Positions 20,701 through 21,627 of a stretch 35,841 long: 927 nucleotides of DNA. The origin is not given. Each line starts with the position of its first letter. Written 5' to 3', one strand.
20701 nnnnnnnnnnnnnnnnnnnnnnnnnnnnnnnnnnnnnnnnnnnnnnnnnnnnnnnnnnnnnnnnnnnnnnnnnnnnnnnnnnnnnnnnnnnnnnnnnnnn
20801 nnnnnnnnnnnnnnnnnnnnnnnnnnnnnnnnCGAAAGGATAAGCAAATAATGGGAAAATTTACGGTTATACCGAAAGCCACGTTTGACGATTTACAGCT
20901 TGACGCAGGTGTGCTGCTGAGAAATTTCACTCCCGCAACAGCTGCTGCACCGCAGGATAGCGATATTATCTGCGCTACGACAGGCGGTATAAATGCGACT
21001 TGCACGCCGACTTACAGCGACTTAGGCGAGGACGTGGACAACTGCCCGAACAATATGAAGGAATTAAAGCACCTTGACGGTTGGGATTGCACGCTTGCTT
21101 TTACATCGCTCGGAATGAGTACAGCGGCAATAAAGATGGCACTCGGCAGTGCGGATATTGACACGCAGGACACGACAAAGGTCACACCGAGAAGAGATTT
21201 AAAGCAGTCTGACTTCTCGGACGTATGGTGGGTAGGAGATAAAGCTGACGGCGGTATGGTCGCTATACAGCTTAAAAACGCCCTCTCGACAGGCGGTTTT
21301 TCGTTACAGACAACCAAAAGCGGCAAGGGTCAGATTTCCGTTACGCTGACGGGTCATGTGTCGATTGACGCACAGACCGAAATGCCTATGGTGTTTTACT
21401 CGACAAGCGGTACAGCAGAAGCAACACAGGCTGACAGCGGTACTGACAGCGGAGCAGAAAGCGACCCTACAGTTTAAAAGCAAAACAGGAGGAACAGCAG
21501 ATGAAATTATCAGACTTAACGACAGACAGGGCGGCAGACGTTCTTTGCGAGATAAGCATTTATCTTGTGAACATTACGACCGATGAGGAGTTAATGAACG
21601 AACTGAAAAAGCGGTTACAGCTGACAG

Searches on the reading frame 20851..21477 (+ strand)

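Call 13: search_protein_families(library=phrogs, proteins=[window:20851-21477:+], max_evalue=0.001)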
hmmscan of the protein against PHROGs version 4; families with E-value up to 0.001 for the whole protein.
window:20851-21477:+ (208 aa): 1 family
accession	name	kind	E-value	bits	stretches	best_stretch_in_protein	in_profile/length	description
phrog_885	-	tail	2.3e-28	100.1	1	6-193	8-202/338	major tail protein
